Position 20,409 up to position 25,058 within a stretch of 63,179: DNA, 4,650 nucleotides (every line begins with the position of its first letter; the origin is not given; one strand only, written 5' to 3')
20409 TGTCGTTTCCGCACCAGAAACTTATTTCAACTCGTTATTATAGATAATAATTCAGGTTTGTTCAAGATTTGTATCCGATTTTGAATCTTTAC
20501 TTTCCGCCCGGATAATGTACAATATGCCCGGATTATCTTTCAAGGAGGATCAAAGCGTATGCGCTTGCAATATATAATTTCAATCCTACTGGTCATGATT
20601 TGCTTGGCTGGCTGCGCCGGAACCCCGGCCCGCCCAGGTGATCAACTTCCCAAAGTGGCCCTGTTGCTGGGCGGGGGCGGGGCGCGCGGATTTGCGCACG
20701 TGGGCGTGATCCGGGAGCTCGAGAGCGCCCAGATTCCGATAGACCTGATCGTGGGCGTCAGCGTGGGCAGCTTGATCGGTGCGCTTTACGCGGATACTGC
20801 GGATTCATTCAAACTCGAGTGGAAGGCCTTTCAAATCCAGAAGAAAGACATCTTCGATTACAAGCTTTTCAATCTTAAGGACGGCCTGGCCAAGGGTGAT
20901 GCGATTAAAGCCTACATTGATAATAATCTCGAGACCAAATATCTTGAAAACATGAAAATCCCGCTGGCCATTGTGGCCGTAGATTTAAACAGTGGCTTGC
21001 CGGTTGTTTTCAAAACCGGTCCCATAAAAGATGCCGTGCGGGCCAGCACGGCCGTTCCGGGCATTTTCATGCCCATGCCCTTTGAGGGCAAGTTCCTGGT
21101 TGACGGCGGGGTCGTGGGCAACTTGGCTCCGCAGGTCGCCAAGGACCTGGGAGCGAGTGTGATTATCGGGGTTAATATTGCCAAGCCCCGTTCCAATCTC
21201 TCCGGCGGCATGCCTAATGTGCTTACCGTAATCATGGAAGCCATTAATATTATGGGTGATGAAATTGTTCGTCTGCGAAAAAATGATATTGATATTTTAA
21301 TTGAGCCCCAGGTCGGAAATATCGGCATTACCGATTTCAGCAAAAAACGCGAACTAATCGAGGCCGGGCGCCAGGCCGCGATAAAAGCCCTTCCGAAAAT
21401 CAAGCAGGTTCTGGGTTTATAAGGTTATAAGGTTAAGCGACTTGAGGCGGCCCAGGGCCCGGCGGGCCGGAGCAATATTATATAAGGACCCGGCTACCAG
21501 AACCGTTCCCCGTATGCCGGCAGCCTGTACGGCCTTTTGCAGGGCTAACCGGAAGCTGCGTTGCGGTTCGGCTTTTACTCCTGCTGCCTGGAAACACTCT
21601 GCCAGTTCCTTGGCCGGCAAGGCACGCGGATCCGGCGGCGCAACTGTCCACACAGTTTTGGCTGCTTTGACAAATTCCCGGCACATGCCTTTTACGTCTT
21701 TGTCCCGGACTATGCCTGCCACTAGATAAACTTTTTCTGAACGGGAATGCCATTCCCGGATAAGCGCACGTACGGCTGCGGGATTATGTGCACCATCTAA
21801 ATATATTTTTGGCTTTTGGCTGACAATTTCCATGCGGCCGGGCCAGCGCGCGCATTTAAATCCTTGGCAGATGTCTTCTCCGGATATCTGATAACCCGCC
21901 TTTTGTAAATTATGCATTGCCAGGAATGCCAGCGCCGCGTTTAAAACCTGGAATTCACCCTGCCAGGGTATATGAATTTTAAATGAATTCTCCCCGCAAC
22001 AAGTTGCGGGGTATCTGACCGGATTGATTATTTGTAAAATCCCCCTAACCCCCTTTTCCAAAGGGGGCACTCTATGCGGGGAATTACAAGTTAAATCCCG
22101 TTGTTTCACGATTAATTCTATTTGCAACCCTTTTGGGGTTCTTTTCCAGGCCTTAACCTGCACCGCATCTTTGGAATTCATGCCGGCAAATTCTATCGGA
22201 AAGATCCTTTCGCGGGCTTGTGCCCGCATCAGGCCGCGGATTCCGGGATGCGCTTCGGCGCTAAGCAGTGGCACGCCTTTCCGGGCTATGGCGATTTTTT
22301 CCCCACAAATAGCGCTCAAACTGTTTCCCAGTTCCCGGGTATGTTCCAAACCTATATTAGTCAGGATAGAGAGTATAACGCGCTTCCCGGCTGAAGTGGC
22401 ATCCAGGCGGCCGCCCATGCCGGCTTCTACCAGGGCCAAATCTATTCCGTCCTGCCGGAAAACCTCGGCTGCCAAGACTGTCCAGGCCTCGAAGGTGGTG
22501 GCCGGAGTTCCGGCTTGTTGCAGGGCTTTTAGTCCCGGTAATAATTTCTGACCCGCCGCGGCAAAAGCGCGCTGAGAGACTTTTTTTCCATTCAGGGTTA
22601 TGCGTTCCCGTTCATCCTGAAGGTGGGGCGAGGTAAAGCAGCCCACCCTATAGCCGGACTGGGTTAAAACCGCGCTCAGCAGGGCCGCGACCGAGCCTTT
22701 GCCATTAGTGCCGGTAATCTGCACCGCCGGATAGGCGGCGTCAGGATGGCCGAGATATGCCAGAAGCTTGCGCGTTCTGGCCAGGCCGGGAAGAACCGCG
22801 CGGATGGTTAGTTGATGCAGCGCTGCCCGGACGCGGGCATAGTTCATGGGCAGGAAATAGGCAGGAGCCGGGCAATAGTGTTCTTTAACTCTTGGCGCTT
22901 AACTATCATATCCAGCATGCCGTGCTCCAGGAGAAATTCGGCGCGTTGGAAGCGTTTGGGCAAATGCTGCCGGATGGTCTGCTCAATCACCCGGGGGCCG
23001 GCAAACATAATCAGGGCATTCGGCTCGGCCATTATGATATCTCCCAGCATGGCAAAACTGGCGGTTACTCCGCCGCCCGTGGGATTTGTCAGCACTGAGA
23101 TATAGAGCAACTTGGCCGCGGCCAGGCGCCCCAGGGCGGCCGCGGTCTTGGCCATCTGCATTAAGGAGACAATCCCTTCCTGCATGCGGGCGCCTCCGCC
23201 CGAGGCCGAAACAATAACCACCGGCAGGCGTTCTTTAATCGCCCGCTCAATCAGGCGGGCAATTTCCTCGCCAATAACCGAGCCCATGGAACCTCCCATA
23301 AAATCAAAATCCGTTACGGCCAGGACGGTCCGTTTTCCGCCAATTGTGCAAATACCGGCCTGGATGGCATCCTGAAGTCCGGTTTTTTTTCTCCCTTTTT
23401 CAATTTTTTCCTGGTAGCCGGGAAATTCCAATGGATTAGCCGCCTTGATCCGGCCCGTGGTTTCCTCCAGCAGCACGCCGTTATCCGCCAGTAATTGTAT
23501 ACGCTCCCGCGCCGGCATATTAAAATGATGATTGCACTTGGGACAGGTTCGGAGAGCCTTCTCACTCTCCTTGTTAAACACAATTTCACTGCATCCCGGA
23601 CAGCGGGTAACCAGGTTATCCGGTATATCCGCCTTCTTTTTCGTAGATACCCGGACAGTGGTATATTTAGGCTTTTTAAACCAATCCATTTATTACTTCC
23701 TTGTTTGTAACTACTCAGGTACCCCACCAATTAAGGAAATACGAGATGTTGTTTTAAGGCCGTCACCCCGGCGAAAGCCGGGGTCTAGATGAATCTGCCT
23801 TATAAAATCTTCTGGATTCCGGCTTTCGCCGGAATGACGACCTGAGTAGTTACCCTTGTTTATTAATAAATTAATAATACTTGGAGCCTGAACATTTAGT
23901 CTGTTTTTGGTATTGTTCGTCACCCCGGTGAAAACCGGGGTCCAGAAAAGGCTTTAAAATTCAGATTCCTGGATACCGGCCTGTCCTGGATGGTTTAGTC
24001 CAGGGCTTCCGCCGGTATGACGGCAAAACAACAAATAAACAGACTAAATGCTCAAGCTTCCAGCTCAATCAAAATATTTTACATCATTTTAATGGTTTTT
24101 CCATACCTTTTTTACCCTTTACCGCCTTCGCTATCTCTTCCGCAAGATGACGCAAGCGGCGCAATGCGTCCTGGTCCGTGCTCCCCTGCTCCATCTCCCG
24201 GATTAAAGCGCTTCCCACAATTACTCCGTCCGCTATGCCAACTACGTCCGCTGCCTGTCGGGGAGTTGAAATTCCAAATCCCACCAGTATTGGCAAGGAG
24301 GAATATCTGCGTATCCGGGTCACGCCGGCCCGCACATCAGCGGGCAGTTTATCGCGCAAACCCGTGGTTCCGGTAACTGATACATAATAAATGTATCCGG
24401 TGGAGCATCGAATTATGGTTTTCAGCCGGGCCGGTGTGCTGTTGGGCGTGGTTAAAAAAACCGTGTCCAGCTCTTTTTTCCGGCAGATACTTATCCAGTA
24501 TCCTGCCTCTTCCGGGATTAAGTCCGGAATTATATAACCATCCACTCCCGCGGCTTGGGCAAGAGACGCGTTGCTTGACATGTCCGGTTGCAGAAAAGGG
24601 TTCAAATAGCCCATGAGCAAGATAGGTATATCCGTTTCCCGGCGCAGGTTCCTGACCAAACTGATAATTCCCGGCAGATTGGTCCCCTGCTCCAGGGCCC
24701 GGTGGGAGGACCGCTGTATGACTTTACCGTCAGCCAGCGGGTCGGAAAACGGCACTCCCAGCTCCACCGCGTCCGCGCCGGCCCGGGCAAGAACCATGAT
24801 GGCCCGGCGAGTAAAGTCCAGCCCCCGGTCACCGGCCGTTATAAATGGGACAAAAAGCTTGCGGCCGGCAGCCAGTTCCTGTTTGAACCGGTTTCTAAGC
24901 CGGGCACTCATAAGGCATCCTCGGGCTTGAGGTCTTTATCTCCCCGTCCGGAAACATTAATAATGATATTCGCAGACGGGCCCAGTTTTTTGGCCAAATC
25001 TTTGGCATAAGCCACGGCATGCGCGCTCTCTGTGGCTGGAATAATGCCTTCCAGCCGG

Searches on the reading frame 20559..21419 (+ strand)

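Call 80: search_protein_families(library=pfam, proteins=[window:20559-21419:+], max_evalue=0.001)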
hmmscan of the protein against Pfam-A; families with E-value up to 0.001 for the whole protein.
window:20559-21419:+ (287 aa): 1 family
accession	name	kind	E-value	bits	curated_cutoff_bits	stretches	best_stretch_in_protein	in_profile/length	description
PF01734.28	Patatin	-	7.4e-31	108.3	27.7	1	35-189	1-185/191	Patatin-like phospholipase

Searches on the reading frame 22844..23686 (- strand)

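Call 80: search_protein_families(library=pfam, proteins=[window:22844-23686:-], max_evalue=0.001)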
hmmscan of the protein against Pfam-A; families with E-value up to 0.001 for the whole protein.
window:22844-23686:- (280 aa): 3 families
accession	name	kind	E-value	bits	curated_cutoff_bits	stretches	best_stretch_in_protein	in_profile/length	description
PF01039.27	Carboxyl_trans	-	8e-21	74.7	22.3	1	94-237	34-176/493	Carboxyl transferase domain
PF17848.7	Zn_ribbon_ACC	-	1.3e-05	25.7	24.5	1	27-51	2-26/26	Acetyl-CoA carboxylase zinc finger domain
PF01485.27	IBR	-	0.00062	20.2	24.3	0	15-55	8-51/65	IBR domain, a half RING-finger domain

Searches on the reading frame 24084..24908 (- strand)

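Call 80: search_protein_families(library=pfam, proteins=[window:24084-24908:-], max_evalue=0.001)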
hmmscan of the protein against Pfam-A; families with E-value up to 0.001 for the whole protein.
window:24084-24908:- (274 aa): 1 family
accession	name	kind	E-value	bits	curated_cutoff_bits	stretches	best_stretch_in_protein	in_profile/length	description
PF00290.26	Trp_syntA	-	1.8e-79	266.8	27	1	8-263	1-258/259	Tryptophan synthase alpha chain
